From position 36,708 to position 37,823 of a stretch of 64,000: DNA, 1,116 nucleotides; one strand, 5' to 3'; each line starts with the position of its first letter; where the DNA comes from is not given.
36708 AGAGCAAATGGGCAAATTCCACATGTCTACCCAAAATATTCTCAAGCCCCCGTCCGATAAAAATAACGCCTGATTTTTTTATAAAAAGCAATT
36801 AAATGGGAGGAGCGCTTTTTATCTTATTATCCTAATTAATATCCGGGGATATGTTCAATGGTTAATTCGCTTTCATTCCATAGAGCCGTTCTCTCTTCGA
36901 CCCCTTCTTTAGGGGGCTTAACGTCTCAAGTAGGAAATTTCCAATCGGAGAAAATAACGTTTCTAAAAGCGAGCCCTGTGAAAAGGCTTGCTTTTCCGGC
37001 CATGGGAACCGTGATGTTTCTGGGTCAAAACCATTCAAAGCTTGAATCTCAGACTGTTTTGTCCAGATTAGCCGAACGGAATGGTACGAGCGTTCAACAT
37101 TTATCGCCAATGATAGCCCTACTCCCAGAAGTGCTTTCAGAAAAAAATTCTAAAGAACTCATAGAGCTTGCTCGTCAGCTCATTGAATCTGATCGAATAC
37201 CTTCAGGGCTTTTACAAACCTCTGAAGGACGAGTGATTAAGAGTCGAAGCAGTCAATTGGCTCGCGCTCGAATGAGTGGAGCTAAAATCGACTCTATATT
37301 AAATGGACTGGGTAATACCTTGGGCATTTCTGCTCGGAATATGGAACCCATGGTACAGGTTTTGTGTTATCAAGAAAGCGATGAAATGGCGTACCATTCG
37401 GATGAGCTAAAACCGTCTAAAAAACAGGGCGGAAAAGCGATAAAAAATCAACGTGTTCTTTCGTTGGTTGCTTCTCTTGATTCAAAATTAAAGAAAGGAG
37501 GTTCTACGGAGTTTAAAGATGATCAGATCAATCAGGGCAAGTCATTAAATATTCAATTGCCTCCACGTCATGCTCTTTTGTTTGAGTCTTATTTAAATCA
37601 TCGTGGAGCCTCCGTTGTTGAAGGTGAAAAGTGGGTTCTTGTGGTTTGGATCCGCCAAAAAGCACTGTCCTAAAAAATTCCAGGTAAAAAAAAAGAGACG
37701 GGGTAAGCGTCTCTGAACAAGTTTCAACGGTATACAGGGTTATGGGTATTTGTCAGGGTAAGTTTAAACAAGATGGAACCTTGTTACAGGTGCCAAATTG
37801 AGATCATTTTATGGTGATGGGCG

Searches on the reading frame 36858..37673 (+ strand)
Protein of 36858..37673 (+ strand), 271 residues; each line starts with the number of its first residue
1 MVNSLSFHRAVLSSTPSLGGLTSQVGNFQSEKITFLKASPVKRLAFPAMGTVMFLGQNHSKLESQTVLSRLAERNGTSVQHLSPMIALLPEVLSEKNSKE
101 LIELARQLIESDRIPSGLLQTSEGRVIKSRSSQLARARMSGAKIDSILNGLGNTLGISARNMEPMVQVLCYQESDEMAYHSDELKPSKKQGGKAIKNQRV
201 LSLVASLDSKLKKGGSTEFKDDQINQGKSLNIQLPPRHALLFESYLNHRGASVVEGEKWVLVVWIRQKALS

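Call 3: search_protein_families(library=pfam, proteins=[window:36858-37673:+], max_evalue=1)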
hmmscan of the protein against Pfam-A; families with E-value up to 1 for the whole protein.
window:36858-37673:+ (271 aa): 1 family
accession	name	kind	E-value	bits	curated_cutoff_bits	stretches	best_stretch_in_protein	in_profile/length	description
PF13640.12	2OG-FeII_Oxy_3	-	9.5e-09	36.5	27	1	166-266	1-98/98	2OG-Fe(II) oxygenase superfamily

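Call 4: search_protein_families(library=ncbifam, proteins=[window:36858-37673:+], max_evalue=0.1)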
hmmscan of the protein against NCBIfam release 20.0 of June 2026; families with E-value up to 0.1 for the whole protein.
window:36858-37673:+ (271 aa): 1 family
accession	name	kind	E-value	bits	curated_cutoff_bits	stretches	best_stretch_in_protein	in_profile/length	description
NF003974.0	PRK05467.1-3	equivalog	0.013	15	143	1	85-266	1-173/221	Fe2+-dependent dioxygenase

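Call 5: find_homologous_proteins(query=window:36858-37673:+, max_evalue=0.001)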
Query window:36858-37673:+ (271 aa): 6 proteins with E <= 0.001 among 1096 candidates.
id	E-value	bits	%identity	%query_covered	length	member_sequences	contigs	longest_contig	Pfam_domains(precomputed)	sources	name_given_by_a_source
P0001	7.9e-168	574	100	100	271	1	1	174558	PF13640.13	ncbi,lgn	-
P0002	2.0e-60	222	54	82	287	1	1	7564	PF13640.13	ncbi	-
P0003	3.6e-8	51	33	69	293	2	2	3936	PF13640.13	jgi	jgi:prolyl 4-hydroxylase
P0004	9.3e-7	47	31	69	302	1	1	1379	PF13640.13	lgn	-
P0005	7.1e-6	44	33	68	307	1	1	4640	PF13640.13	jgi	jgi:prolyl 4-hydroxylase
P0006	1.1e-4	40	30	76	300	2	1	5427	PF13640.13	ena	-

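Call 7: find_encoding_contigs(protein=P0002, flank=5000, max_places=4)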
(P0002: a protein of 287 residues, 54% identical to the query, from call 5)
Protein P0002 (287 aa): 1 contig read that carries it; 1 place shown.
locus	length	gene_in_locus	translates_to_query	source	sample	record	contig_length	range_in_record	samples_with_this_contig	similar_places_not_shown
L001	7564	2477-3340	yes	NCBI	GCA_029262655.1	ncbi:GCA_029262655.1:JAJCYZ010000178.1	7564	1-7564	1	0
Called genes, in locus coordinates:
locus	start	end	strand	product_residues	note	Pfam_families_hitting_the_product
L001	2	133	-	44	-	?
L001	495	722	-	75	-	-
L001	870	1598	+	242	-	-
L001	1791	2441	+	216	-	-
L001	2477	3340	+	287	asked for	PF13640:2OG-FeII_Oxy_3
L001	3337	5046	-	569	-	-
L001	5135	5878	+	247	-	-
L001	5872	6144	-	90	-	-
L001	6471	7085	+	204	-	PF00037:Fer4 (weak), PF14697:Fer4_21 (faint), PF12800:Fer4_4 (faint), PF12837:Fer4_6 (faint), PF12838:Fer4_7 (weak), PF13187:Fer4_9 (weak), PF13237:Fer4_10 (faint), PF12797:Fer4_2 (weak), +1 more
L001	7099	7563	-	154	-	?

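Call 10: search_solved_structures(query=window:36858-37673:+, max_evalue=10, show_alignments=2)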
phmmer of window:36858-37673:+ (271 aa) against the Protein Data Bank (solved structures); distinct sequences matched with E-value up to 10: 4.
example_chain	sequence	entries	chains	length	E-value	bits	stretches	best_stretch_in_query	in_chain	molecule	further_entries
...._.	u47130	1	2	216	2.3e-06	30.7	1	83-267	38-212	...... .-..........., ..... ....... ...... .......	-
5hv0_A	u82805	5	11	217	2.3e-06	30.6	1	83-267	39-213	Prolyl 4-Hydroxylase | 2OG-Fe(II) oxygenase | Procollagen-Proline Dioxygenase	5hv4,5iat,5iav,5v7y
5iax_A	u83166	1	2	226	2.6e-06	30.5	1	83-267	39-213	Procollagen-Proline Dioxygenase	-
2lmt_A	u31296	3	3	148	0.47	13.2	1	23-127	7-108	Calmodulin-related protein 97A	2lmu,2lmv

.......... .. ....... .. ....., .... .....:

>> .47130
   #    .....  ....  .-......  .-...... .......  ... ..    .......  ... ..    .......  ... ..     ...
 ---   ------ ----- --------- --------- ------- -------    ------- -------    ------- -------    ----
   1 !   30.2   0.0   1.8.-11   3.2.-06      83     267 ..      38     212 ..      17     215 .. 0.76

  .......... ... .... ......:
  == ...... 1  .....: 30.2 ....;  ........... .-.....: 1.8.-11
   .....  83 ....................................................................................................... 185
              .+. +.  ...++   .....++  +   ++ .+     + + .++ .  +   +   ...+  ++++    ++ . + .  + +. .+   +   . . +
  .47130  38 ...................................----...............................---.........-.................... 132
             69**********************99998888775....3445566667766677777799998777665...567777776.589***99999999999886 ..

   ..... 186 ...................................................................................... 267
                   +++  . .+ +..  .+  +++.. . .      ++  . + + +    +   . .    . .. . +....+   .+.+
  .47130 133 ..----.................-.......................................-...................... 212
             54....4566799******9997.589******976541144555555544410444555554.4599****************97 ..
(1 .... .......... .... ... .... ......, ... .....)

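Call 18: search_protein_representatives(protein=window:36858-37673:+)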
Query: 271 residues. Proteins with E-value up to 0.001 (for the whole library): 55; up to 1e-10: 1; up to 1e-30: 1. The best 55 are listed.
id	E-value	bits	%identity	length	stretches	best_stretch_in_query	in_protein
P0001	2.5e-168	574.0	100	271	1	1-271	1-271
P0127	2.1e-08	50.4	30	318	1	62-269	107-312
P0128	1.0e-07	48.2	26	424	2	82-268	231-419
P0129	3.1e-07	46.6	32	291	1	74-269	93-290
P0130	5.1e-07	45.9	38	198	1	146-265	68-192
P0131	8.8e-07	45.1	29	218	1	77-269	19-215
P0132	3.5e-06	43.2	31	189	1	85-268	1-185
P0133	4.2e-06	42.9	40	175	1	157-265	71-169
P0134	4.6e-06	42.8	28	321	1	82-268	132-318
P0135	6.7e-06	42.3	31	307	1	83-266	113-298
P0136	9.2e-06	41.8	28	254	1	81-269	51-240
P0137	1.2e-05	41.4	28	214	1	82-269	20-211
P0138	1.3e-05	41.4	28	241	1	80-270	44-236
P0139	1.6e-05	41.1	29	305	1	70-266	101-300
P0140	2.9e-05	40.2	33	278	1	83-268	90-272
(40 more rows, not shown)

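Call 19: find_homologous_proteins(query=A2, max_evalue=0.00001)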
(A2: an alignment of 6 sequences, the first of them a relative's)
Query A2 (6 sequences) (271 aa, profile of the alignment): 1299 proteins with E <= 0.00001 among 8000 candidates; the best 120 are listed.
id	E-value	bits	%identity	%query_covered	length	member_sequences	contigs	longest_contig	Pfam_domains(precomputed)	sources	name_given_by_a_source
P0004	1.6e-144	499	31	69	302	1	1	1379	PF13640.13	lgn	-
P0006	1.0e-143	496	30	76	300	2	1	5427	PF13640.13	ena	-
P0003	5.8e-143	494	33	69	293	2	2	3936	PF13640.13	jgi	jgi:prolyl 4-hydroxylase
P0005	3.3e-141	488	33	68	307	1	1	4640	PF13640.13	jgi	jgi:prolyl 4-hydroxylase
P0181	2.8e-137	475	33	68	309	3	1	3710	PF13640.13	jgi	jgi:prolyl 4-hydroxylase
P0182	5.0e-136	471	32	68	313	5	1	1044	PF13640.13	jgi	jgi:prolyl 4-hydroxylase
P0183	3.3e-132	458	28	68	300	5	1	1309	PF13640.13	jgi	jgi:prolyl 4-hydroxylase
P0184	5.7e-132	458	29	69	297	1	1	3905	PF13640.13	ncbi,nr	ncbi:MAG TPA: 2OG-Fe(II) oxygenase [Polyangia bacterium]|nr:2OG-Fe(II) oxygenase [Polyangia bacteriu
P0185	1.5e-131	456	29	85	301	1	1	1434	PF13640.13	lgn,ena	-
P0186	6.9e-129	448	28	69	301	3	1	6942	PF13640.13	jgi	-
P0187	1.1e-123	430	33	69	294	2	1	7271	PF13640.13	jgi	jgi:prolyl 4-hydroxylase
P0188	1.2e-121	424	32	69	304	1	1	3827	PF13640.13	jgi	jgi:prolyl 4-hydroxylase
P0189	1.9e-120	420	29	68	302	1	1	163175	PF13640.13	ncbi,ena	-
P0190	1.9e-120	420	30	68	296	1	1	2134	PF13640.13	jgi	-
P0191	2.2e-120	420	31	68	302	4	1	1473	PF13640.13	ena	-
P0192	5.1e-120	418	32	69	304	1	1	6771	PF13640.13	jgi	jgi:prolyl 4-hydroxylase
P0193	1.3e-119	417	28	68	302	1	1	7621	PF13640.13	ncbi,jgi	ncbi:MAG TPA: 2OG-Fe(II) oxygenase [Polyangiaceae bacterium]|jgi:prolyl 4-hydroxylase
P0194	1.4e-119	417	29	68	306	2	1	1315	PF13640.13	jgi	jgi:prolyl 4-hydroxylase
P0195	2.2e-119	416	33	69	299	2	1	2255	PF13640.13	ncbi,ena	-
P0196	3.5e-119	416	33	39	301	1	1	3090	PF13640.13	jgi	jgi:prolyl 4-hydroxylase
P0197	4.2e-119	415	29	68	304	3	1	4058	PF13640.13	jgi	jgi:prolyl 4-hydroxylase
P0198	5.9e-119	415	32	68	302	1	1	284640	PF13640.13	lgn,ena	-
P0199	5.9e-119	415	30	69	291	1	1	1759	PF13640.13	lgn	-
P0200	6.6e-119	415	31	68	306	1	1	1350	PF13640.13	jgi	-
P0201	8.6e-119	414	32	68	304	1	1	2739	PF13640.13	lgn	-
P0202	1.0e-118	414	30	75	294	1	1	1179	PF13640.13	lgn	-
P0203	1.0e-118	414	30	69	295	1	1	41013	PF13640.13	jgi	jgi:prolyl 4-hydroxylase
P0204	1.1e-118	414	31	69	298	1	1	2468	PF13640.13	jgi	jgi:prolyl 4-hydroxylase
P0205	1.3e-118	414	30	68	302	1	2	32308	PF13640.13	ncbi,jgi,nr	ncbi:MAG TPA: 2OG-Fe(II) oxygenase [Polyangiaceae bacterium]|jgi:prolyl 4-hydroxylase|nr:2OG-Fe(II) 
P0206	1.3e-118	414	31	68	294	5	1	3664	PF13640.13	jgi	jgi:prolyl 4-hydroxylase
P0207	1.5e-118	414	29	77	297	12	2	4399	PF13640.13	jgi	jgi:prolyl 4-hydroxylase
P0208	1.7e-118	413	30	68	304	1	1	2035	PF13640.13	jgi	jgi:prolyl 4-hydroxylase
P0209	1.9e-118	413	26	78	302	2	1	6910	PF13640.13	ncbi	ncbi:MAG TPA: 2OG-Fe(II) oxygenase [Polyangia bacterium]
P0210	2.0e-118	413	32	69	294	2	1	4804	PF13640.13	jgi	jgi:prolyl 4-hydroxylase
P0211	2.9e-118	413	32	68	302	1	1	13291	PF13640.13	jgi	jgi:prolyl 4-hydroxylase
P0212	3.2e-118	412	31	69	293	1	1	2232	PF13640.13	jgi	jgi:prolyl 4-hydroxylase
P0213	3.5e-118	412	32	68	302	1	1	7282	PF13640.13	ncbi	ncbi:MAG: 2OG-Fe(II) oxygenase [Polyangiaceae bacterium]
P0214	3.8e-118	412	29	69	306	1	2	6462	PF13640.13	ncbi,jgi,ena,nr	ncbi:MAG TPA: 2OG-Fe(II) oxygenase [Polyangiaceae bacterium]|jgi:prolyl 4-hydroxylase|nr:2OG-Fe(II) 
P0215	6.9e-118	411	28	69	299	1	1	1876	PF13640.13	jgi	jgi:prolyl 4-hydroxylase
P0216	9.1e-118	411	31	68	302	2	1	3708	PF13640.13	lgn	-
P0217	9.4e-118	411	31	68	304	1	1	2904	PF13640.13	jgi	jgi:prolyl 4-hydroxylase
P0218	1.2e-117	411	32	69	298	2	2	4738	PF13640.13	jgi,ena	-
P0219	1.3e-117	411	29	82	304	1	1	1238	PF13640.13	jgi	jgi:prolyl 4-hydroxylase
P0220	1.5e-117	410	30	68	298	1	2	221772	PF13640.13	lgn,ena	-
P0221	3.2e-117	409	31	69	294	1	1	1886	PF13640.13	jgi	jgi:prolyl 4-hydroxylase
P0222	3.3e-117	409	32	68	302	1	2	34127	PF13640.13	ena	-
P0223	3.8e-117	409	30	77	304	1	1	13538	PF13640.13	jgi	jgi:prolyl 4-hydroxylase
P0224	4.9e-117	409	28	72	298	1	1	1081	PF13640.13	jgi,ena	-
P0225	5.5e-117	408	30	68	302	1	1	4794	PF13640.13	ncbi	-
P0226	6.7e-117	408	31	68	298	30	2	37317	PF13640.13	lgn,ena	-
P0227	1.3e-116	407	28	69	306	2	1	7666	PF13640.13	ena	-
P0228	1.4e-116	407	31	68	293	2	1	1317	PF13640.13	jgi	jgi:prolyl 4-hydroxylase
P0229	1.4e-116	407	30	69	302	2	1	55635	PF13640.13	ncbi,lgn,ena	-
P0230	1.5e-116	407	29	68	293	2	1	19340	PF13640.13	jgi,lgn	jgi:prolyl 4-hydroxylase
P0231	1.8e-116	407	30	68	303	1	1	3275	PF13640.13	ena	-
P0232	1.9e-116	407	30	69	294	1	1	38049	PF13640.13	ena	-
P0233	2.3e-116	406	29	69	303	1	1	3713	PF13640.13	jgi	jgi:prolyl 4-hydroxylase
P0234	2.8e-116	406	29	68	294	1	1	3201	PF13640.13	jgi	jgi:prolyl 4-hydroxylase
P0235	2.9e-116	406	33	68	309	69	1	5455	PF13640.13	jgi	jgi:prolyl 4-hydroxylase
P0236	3.2e-116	406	31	69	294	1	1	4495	PF13640.13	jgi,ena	-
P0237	3.2e-116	406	31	68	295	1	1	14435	PF13640.13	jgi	jgi:prolyl 4-hydroxylase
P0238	3.7e-116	406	28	68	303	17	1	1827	PF13640.13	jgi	jgi:prolyl 4-hydroxylase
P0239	3.7e-116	406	31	68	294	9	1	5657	PF13640.13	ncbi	ncbi:MAG TPA: 2OG-Fe(II) oxygenase [Polyangiaceae bacterium]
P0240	4.7e-116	405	30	69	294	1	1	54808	PF13640.13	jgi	-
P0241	5.3e-116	405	31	69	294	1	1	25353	PF13640.13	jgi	jgi:prolyl 4-hydroxylase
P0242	6.7e-116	405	30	68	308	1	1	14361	PF13640.13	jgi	jgi:prolyl 4-hydroxylase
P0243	9.9e-116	404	30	69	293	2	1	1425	PF13640.13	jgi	jgi:prolyl 4-hydroxylase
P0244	1.0e-115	404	31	68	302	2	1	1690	PF13640.13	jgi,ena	-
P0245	1.0e-115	404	30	68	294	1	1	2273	PF13640.13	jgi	jgi:prolyl 4-hydroxylase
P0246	1.1e-115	404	30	69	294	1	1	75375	PF13640.13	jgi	jgi:prolyl 4-hydroxylase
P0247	1.2e-115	404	27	69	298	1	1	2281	PF13640.13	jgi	jgi:prolyl 4-hydroxylase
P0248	1.3e-115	404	32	68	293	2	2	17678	PF13640.13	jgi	jgi:prolyl 4-hydroxylase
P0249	1.9e-115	403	29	69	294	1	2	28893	PF13640.13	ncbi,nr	ncbi:MAG TPA: 2OG-Fe(II) oxygenase [Polyangia bacterium]|nr:2OG-Fe(II) oxygenase [Polyangia bacteriu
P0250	1.9e-115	403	30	69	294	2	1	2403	PF13640.13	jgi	jgi:prolyl 4-hydroxylase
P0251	2.4e-115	403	29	68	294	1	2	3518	PF13640.13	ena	-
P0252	2.4e-115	403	31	69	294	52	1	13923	PF13640.13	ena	-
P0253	2.6e-115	403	31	68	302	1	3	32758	PF13640.13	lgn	-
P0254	2.8e-115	403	29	69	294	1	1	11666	PF13640.13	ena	-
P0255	2.8e-115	403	30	68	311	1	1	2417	PF13640.13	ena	-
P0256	2.9e-115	403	31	68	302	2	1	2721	PF13640.13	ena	-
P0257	3.2e-115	403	29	69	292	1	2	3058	PF13640.13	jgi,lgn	jgi:prolyl 4-hydroxylase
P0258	3.7e-115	402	29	69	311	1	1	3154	PF13640.13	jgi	jgi:prolyl 4-hydroxylase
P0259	4.2e-115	402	31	69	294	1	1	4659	PF13640.13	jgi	jgi:prolyl 4-hydroxylase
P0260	4.6e-115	402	33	68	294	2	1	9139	PF13640.13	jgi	jgi:prolyl 4-hydroxylase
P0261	4.9e-115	402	31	68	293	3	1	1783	PF13640.13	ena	-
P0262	4.9e-115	402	30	69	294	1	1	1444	PF13640.13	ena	-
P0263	5.2e-115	402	30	68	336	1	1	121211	PF13640.13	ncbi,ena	-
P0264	6.4e-115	402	30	68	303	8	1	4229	PF13640.13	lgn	-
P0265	6.7e-115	402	31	68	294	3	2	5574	PF13640.13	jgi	jgi:prolyl 4-hydroxylase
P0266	6.8e-115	402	28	38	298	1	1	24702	PF13640.13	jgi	jgi:prolyl 4-hydroxylase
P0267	8.8e-115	401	28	75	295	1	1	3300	PF13640.13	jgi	jgi:prolyl 4-hydroxylase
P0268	8.9e-115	401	32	70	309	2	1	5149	PF13640.13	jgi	jgi:prolyl 4-hydroxylase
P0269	1.1e-114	401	32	74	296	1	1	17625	PF13640.13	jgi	jgi:prolyl 4-hydroxylase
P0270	1.3e-114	401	28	86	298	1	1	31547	PF13640.13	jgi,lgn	jgi:prolyl 4-hydroxylase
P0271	1.9e-114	400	31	68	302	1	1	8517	PF13640.13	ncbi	-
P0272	2.2e-114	400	32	68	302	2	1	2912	PF13640.13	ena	-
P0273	3.4e-114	399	30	73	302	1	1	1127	PF13640.13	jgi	jgi:prolyl 4-hydroxylase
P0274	4.0e-114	399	31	68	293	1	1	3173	PF13640.13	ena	-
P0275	4.2e-114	399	30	69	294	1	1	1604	PF13640.13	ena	-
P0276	4.6e-114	399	30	68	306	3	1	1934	PF13640.13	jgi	jgi:prolyl 4-hydroxylase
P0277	4.7e-114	399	32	69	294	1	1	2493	PF13640.13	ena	-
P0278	4.8e-114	399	32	69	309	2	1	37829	PF13640.13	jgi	jgi:prolyl 4-hydroxylase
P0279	5.1e-114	399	29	69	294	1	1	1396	PF13640.13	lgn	-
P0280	6.1e-114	398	26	69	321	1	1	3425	PF13640.13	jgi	jgi:prolyl 4-hydroxylase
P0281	7.0e-114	398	30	68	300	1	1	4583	PF13640.13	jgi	jgi:prolyl 4-hydroxylase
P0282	7.1e-114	398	31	77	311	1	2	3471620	PF13640.13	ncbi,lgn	ncbi:MAG: 2OG-Fe(II) oxygenase [Pseudomonadota bacterium]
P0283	7.4e-114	398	32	68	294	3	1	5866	PF13640.13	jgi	jgi:prolyl 4-hydroxylase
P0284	8.8e-114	398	27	68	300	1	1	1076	PF13640.13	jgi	jgi:prolyl 4-hydroxylase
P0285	8.8e-114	398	33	68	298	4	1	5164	PF13640.13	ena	-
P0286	9.2e-114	398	30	69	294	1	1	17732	PF13640.13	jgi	jgi:prolyl 4-hydroxylase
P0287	1.0e-113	398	29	68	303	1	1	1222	PF13640.13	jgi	jgi:prolyl 4-hydroxylase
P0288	1.2e-113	398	29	68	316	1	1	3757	PF13640.13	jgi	jgi:prolyl 4-hydroxylase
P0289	1.2e-113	398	32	68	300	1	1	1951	PF13640.13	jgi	jgi:prolyl 4-hydroxylase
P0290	1.2e-113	398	31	68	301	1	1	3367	PF13640.13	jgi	jgi:prolyl 4-hydroxylase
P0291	1.4e-113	397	30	70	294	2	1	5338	PF13640.13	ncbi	-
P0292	1.5e-113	397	28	68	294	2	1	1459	PF13640.13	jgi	jgi:prolyl 4-hydroxylase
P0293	1.5e-113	397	28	68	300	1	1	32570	PF13640.13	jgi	jgi:prolyl 4-hydroxylase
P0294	1.6e-113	397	30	74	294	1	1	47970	PF13640.13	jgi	jgi:prolyl 4-hydroxylase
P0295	1.8e-113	397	27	68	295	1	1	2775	PF13640.13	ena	-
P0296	1.8e-113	397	32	69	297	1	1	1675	PF13640.13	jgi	jgi:prolyl 4-hydroxylase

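Call 30: predict_structure(alignment_id=A3)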
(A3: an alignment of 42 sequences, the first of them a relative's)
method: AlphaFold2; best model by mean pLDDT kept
length: 271 residues; sequences in the alignment: 42
mean_pLDDT: 70.7   pTM: 0.71
mean pLDDT of the five models: 70.7, 68.5, 68.0, 67.7, 66.7
residues with pLDDT >= 90: 88; 70-90: 77; 50-70: 40; < 50: 66
segments of 3 or more residues with pLDDT < 50: 1-49, 58-60, 116-120, 126-131
pLDDT, mean of each block of 10 residues (from residue 1): 27 29 29 36 47 52 74 73 80 93 91 54 50 71 92 91 90 86 56 63 90 91 80 93 89 93 89 74
secondary structure, 60 per line:
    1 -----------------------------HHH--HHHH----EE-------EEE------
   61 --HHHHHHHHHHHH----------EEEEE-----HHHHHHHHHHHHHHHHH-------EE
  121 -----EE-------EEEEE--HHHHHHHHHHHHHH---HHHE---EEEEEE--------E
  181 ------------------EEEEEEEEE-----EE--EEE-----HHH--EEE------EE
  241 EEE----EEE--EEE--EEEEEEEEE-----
elements in order: H35-38 E52-54 H63-74 E85-89 H95-111 E135-139 H142-155 E166-171 E199-207 E217-219 E230-232 E239-243 E248-250 E253-255 E258-266
